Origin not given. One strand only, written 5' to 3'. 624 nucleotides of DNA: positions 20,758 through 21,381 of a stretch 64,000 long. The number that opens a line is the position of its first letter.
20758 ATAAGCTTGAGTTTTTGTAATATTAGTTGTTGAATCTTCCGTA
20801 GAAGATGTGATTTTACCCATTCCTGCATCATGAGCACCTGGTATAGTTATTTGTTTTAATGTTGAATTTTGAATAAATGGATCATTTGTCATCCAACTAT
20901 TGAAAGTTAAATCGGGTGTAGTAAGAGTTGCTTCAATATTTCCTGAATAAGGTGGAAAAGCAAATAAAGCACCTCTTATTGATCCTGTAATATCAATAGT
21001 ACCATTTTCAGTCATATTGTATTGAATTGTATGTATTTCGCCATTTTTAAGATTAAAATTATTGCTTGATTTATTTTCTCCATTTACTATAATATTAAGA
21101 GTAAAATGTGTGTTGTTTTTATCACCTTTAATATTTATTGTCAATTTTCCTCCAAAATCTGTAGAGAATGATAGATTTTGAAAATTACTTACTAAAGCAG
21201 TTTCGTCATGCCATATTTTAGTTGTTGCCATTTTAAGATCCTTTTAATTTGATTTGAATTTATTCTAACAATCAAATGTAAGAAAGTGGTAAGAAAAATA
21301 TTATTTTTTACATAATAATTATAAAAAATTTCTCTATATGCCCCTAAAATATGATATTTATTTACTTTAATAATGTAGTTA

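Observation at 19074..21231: An uncharacterised ~105-aa module present three times (twice in the middle protein, once fused to the PLC-like enzyme)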

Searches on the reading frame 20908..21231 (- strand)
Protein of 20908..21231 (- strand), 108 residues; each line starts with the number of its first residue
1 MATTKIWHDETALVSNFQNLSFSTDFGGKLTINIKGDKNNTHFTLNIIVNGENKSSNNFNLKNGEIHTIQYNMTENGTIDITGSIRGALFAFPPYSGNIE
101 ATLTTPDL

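Call 17: find_related_loci(query=A1, collection=genome_contigs, flank=10000)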
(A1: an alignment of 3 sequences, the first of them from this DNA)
Query A1 (108 aa) in genome_contigs; peptide patterns used: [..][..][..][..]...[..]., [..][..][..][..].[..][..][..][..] (x = any residue, [..] = any of these).
309 stretches matched a pattern, but none encodes a relative of the query by tblastn (E <= 1e-3).
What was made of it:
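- Tried and rejected: GTDB genome scan with the module profile found no relatives (call 17).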

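Call 22: search_protein_representatives(alignment_id=A1)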
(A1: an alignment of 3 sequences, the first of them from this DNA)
Query: 3 sequences, 108 profile positions. Proteins with E-value up to 0.001 (for the whole library): 45; up to 1e-10: 22; up to 1e-30: 1. The best 45 are listed.
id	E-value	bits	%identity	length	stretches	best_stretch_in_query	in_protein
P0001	4.1e-92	319.5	-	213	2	3-108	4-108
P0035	3.1e-23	97.9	-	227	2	5-99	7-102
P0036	6.0e-22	93.8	-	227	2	2-99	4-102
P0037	1.9e-19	85.7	-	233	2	3-103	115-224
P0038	2.9e-18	81.9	-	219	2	4-96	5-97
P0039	7.7e-18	80.6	-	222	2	3-101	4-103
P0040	1.7e-17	79.5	-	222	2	3-100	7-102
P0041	1.8e-17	79.3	-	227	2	5-99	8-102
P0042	6.4e-17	77.6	-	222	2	3-101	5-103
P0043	9.6e-17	77.0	-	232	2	4-104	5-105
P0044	3.5e-16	75.2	-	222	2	5-89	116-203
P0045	4.6e-16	74.8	-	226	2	2-99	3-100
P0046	9.9e-16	73.8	-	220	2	4-88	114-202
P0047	1.2e-15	73.5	-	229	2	3-102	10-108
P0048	2.1e-15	72.7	-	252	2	3-91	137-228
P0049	8.8e-15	70.7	-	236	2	5-89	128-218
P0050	1.4e-14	70.1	-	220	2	4-105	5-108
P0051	5.8e-14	68.1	-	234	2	3-99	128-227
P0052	1.0e-13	67.3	-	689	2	5-93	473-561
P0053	4.9e-13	65.1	-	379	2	5-97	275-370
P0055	2.2e-11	59.8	-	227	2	6-89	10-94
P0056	2.0e-10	56.7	-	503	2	4-96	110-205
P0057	3.3e-09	52.8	-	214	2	2-88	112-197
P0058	3.7e-09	52.6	-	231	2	3-100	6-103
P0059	4.1e-09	52.5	-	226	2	4-104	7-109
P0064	2.1e-07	47.0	-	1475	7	22-92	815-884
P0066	6.5e-07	45.4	-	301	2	5-88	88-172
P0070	1.9e-06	43.9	-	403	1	3-93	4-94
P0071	2.0e-06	43.8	-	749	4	29-88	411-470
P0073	6.0e-05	39.1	-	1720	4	35-71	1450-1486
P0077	5.2e-04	36.1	-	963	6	35-88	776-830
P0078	5.4e-04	36.0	-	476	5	31-86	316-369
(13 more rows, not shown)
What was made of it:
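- Checked: A profile of the three copies hits two stretches per protein in about 30 relatives (call 22).
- Most are 213-252 aa with two matched stretches (call 22).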

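Call 30: search_protein_families(library=pfam, proteins=[P0052, P0053, P0056, P0066, P0070], max_evalue=0.1)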
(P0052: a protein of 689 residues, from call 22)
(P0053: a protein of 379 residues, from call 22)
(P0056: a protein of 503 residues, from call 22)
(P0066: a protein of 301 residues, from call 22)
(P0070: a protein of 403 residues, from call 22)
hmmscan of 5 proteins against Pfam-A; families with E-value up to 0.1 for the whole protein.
P0052 (689 aa): 0 families

P0053 (379 aa): 0 families

P0056 (503 aa): 3 families
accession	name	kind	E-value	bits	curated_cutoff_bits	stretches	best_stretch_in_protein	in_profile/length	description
PF01764.32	Lipase_3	-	1.2e-25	90.4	22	1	281-406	2-138/140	Lipase (class 3)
PF11187.14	Mbeg1-like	-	0.0038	17.1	21.1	1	275-377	35-124/224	Mbeg1-like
PF00975.26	Thioesterase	-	0.056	14.1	26.4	1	314-386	41-114/226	Thioesterase domain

P0066 (301 aa): 1 family
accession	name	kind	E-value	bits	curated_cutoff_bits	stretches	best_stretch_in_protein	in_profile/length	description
PF00030.24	Crystall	-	0.04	14.5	25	0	4-46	1-42/82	Beta/Gamma crystallin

P0070 (403 aa): 1 family
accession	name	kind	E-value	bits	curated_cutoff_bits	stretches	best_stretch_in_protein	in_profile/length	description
PF00388.25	PI-PLC-X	-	8.7e-11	42.1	23.1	1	132-267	5-143/144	Phosphatidylinositol-specific phospholipase C, X domain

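Call 31: find_encoding_contigs(protein=P0059, flank=8000, max_places=6)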
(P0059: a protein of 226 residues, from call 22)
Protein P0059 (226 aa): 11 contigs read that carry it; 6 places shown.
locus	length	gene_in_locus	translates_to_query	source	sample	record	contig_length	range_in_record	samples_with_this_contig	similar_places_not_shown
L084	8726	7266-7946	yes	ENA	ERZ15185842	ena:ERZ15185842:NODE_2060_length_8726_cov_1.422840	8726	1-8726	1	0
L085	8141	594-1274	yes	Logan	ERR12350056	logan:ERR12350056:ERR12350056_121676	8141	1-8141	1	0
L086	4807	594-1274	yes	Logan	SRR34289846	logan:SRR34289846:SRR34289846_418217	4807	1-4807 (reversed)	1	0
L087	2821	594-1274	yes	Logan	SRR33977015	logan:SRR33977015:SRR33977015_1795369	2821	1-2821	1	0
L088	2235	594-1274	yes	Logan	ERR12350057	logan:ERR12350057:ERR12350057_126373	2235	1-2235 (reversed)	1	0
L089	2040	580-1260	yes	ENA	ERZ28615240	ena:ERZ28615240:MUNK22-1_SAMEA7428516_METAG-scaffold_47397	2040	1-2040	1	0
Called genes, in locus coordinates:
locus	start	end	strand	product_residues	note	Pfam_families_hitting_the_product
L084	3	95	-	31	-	?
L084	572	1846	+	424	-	PF01042:Ribonuc_L-PSP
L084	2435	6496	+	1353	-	PF02275:CBAH, PF02415:Chlam_PMP (faint)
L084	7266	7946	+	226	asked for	-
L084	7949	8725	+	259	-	?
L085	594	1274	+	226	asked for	-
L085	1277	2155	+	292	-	PF01764:Lipase_3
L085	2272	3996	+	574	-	PF00388:PI-PLC-X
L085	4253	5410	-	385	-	PF07787:TMEM43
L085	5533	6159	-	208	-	PF14371:DUF4412 (faint)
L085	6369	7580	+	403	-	PF00155:Aminotran_1_2, PF01041:DegT_DnrJ_EryC1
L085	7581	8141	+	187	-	?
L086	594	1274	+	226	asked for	-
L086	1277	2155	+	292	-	PF01764:Lipase_3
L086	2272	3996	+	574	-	PF00388:PI-PLC-X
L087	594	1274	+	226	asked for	-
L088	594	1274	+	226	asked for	-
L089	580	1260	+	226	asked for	-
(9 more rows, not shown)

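Call 32: find_encoding_contigs(protein=P0057, flank=8000, max_places=6)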
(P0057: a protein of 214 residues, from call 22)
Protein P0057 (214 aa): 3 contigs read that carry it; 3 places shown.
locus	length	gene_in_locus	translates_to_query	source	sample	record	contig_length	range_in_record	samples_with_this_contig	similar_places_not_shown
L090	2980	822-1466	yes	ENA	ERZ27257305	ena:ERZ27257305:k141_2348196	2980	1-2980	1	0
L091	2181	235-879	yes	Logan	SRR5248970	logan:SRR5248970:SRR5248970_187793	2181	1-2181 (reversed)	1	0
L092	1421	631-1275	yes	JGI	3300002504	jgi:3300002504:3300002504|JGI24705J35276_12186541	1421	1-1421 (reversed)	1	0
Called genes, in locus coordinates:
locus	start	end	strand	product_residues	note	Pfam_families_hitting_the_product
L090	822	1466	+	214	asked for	-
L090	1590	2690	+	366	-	PF00041:fn3, PF25059:FN3_DSCAM-DSCAML_C (faint), PF00041:fn3, PF18203:IPTL-CTERM (weak)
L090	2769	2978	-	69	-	?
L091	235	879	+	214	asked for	-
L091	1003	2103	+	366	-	PF00041:fn3, PF25059:FN3_DSCAM-DSCAML_C (faint), PF00041:fn3, PF18203:IPTL-CTERM (weak)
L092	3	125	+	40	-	?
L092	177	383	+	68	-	-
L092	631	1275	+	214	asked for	-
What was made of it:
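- One family member (P0057) is not followed by a lipase (call 32).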

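Call 43: find_encoding_contigs(protein=P0035, flank=7000, max_places=3)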
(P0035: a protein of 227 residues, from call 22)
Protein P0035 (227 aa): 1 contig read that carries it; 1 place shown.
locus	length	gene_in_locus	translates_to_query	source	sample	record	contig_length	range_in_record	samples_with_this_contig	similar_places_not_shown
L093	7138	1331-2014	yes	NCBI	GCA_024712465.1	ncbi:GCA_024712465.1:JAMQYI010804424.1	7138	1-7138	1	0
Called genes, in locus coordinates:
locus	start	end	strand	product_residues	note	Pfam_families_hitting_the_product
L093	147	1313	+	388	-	PF20551:DUF6765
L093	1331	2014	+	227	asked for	-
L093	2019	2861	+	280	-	PF11187:Mbeg1-like (faint), PF01764:Lipase_3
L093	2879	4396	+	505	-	PF00388:PI-PLC-X (weak)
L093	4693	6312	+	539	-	PF09820:AAA-ATPase_like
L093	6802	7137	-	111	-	?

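Call 44: find_encoding_contigs(protein=P0039, flank=7000, max_places=3)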
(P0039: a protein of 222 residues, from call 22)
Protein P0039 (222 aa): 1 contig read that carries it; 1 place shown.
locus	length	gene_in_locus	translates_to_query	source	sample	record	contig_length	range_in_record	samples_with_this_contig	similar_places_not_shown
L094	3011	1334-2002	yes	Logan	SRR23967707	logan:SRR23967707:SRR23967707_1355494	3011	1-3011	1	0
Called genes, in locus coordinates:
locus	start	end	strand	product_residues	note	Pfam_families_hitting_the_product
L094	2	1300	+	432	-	?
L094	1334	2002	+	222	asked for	-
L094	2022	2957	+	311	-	PF01764:Lipase_3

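Call 45: find_encoding_contigs(protein=P0036, flank=7000, max_places=3)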
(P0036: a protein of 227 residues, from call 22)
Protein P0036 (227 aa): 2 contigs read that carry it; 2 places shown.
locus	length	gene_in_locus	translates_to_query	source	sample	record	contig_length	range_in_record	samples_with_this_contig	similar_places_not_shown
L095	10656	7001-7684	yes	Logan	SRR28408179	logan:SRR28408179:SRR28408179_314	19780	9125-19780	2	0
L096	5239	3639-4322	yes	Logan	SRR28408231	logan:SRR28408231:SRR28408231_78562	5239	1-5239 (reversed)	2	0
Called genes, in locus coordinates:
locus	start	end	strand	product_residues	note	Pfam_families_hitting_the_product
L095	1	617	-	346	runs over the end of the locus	PF14229:DUF4332, PF14520:HHH_5 (faint)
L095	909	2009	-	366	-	PF10042:DUF2278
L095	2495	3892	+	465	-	-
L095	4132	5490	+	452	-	PF00196:GerE, PF08281:Sigma70_r4_2 (weak), PF13431:TPR_17 (faint), PF07719:TPR_2 (faint), PF13428:TPR_14 (faint), PF14559:TPR_19 (faint)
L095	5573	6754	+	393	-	-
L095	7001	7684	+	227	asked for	-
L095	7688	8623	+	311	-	PF01764:Lipase_3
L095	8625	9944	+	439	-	-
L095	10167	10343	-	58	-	PF04221:RelB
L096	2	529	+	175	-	?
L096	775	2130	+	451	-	PF00196:GerE, PF08281:Sigma70_r4_2 (weak), PF13431:TPR_17 (faint), PF07719:TPR_2 (faint), PF13428:TPR_14 (faint), PF14559:TPR_19 (faint)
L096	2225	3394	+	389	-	-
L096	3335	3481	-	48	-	-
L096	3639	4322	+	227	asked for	-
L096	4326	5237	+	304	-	?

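Call 46: find_encoding_contigs(protein=P0037, flank=7000, max_places=3)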
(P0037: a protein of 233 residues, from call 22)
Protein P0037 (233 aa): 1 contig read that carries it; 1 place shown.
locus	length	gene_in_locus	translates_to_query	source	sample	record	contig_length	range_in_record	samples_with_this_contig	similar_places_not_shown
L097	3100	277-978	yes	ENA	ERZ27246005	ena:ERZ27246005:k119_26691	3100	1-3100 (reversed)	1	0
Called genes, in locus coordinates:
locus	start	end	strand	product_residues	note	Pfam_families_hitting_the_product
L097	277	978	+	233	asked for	-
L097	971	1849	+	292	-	PF11187:Mbeg1-like (weak), PF01764:Lipase_3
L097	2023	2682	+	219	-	-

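Call 47: find_encoding_contigs(protein=P0043, flank=7000, max_places=3)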
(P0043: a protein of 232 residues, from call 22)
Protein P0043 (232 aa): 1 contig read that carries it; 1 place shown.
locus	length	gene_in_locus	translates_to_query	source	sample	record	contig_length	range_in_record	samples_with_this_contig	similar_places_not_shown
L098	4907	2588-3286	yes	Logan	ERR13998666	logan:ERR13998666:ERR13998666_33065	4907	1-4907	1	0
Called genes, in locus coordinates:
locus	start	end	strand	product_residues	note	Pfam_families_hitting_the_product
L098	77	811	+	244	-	PF19775:DUF6261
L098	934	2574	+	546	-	PF26146:PI-PLC_X (faint)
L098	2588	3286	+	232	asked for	-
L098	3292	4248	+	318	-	PF01764:Lipase_3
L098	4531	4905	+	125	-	?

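Call 57: search_protein_families(library=pfam, proteins=[L093:147-1313:+, L095:5573-6754:+, L093:2879-4396:+, L098:823-2574:+], max_evalue=10)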
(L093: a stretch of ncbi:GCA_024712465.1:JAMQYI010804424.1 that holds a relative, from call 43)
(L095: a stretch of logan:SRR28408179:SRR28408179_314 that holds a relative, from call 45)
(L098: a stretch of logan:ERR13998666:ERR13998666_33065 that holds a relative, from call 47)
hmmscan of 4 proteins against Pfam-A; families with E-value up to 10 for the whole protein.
L093:147-1313:+ (388 aa): 3 families
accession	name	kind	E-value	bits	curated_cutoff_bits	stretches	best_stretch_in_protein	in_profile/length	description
PF20551.3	DUF6765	-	4.1e-43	148.7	26.6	1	1-383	1-322/325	Family of unknown function (DUF6765)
PF18759.7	Plavaka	-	0.026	14.2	26.3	1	64-139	127-201/325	Plavaka transposase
PF00882.24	Zn_dep_PLPC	-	0.035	14.5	26.8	1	138-249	72-163/167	Zinc dependent phospholipase C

L095:5573-6754:+ (393 aa): 0 families

L093:2879-4396:+ (505 aa): 2 families
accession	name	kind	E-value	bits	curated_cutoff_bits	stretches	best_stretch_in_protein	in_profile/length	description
PF00388.25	PI-PLC-X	-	5.7e-07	29.7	23.1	1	248-364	27-137/144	Phosphatidylinositol-specific phospholipase C, X domain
PF17982.7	C5HCH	-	0.19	12.4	26.3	1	354-384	2-30/50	NSD Cys-His rich domain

L098:823-2574:+ (583 aa): 1 family
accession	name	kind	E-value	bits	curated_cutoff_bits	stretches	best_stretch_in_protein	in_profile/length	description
PF06525.17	SoxE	-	0.023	14.6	21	1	93-198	22-136/149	Sulfocyanin (SoxE) domain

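Call 58: list_cluster_members(proteins=[P0035, P0038, P0040, P0041, P0042, P0052, P0053, P0056, P0066, P0070])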
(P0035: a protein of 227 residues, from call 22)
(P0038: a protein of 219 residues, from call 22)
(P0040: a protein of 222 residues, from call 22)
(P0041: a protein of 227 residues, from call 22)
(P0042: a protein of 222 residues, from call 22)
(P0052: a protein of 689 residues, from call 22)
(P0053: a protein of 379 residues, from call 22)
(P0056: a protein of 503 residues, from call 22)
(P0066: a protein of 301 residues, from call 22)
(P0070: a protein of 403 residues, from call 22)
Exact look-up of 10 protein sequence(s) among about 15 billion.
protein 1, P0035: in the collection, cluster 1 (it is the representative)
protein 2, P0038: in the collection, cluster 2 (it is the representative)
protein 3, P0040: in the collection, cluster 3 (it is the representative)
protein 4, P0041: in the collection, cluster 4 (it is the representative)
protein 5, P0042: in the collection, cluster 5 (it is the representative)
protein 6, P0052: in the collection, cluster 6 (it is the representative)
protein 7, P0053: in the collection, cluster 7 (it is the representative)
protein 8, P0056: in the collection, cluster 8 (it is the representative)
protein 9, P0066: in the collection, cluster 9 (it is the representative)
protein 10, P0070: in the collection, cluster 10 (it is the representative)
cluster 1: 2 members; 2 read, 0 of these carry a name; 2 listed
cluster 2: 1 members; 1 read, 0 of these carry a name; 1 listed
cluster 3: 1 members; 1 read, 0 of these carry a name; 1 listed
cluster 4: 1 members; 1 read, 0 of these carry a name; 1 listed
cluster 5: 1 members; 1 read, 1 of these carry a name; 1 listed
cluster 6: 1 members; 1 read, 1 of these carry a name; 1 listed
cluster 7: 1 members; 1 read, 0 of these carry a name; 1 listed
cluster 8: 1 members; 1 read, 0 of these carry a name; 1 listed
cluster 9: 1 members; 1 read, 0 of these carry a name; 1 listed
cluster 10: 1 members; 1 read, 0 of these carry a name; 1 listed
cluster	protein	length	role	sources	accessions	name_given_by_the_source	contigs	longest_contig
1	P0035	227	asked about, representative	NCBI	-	-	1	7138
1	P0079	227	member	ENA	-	-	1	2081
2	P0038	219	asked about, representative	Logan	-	-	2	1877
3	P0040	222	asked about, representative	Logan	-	-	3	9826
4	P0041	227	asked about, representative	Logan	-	-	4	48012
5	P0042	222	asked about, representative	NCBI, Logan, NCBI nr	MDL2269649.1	hypothetical protein LJC41_06775 [Desulfosarcina sp. OttesenSCG-928-G17] | hypothetical protein [Desulfosarcina sp. OttesenSCG-928-G17]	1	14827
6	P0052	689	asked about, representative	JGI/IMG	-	hypothetical protein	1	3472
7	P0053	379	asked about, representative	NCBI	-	-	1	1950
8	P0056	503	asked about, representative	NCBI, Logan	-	-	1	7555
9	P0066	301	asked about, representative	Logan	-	-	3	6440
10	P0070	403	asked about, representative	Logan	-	-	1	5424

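Call 59: find_encoding_contigs(protein=P0041, flank=9000, max_places=2)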
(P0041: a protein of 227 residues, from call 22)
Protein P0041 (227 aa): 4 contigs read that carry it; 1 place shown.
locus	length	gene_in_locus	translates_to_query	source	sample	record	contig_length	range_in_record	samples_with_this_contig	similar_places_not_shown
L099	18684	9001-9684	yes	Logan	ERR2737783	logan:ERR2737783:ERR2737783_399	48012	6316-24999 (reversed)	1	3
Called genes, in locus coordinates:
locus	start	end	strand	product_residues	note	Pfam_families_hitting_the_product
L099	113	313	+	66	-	-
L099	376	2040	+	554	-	PF00239:Resolvase, PF07508:Recombinase, PF13408:Zn_ribbon_recom, PF14287:DUF4368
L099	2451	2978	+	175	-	PF07638:Sigma70_ECF (faint), PF04542:Sigma70_r2, PF08281:Sigma70_r4_2, PF04545:Sigma70_r4 (weak)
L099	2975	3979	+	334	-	PF18705:DUF5643 (faint)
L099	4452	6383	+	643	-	PF07695:7TMR-DISM_7TM (weak), PF00512:HisKA, PF02518:HATPase_c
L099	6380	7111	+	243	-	PF00072:Response_reg, PF00486:Trans_reg_C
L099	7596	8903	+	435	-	-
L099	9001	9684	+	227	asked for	-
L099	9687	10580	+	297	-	PF01764:Lipase_3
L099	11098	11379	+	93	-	PF02604:PhdYeFM_antitox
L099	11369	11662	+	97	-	PF05016:ParE_toxin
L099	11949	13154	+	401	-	-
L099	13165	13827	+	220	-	PF00005:ABC_tran, PF13304:AAA_21 (faint), PF02463:SMC_N (weak)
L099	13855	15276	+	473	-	PF13353:Fer4_12 (weak), PF04055:Radical_SAM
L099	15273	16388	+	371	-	-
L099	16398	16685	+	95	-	-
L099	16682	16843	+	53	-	-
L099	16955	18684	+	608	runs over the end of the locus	-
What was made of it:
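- Toxin-antitoxin genes and a recombinase lie nearby in L099 (call 59).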

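Call 60: find_encoding_contigs(protein=P0042, flank=9000, max_places=2)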
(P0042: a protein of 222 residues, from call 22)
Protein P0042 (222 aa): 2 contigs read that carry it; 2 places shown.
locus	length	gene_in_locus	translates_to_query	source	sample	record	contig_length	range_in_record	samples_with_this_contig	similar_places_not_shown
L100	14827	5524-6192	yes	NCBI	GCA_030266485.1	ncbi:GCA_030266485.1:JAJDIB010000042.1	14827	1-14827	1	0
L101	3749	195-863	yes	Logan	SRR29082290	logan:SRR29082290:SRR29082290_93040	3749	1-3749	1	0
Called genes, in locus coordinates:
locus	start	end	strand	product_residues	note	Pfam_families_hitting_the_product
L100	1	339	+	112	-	?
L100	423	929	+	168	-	-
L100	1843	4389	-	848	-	PF13401:AAA_22 (weak), PF25873:WHD_MalT, PF17874:TPR_MalT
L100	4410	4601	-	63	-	-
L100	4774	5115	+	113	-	-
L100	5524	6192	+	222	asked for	-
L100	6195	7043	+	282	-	PF01764:Lipase_3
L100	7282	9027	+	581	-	PF00388:PI-PLC-X (weak)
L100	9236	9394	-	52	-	-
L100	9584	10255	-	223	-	PF18306:LDcluster4, PF03641:Lysine_decarbox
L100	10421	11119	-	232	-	PF00731:AIRC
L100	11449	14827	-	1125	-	?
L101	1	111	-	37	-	?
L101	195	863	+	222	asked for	-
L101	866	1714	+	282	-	PF01764:Lipase_3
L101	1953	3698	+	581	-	PF00388:PI-PLC-X (weak)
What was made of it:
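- On PI-PLC X-domain superfamily (the enzyme carrying copy A): Relatives in the same custom family reach Pfam PF00388 (calls 31, 57, 60).
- Neighbours in other loci include toxin-antitoxin genes, a resolvase, an AAA-ATPase_like gene and a MalT-type STAND regulator (calls 43, 59, 60).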

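Call 61: find_encoding_contigs(protein=P0056, flank=8000, max_places=2)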
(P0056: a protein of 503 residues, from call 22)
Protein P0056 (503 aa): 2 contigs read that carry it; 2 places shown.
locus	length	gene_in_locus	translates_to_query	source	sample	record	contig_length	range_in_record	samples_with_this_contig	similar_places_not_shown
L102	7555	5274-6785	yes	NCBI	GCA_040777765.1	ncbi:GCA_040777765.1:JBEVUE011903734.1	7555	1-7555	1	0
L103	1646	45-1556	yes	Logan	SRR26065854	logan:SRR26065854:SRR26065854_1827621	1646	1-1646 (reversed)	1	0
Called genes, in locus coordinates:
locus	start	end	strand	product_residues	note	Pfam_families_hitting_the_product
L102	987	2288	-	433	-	PF13620:CarboxypepD_reg, PF13715:CarbopepD_reg_2, PF03544:TonB_C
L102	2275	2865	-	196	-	PF04542:Sigma70_r2, PF08281:Sigma70_r4_2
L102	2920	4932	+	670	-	PF13620:CarboxypepD_reg, PF13715:CarbopepD_reg_2, PF12450:vWF_A, PF00092:VWA, PF13519:VWA_2, PF13768:VWA_3, PF12034:YfbK_C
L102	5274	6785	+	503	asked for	PF01764:Lipase_3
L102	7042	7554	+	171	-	?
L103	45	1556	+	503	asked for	PF01764:Lipase_3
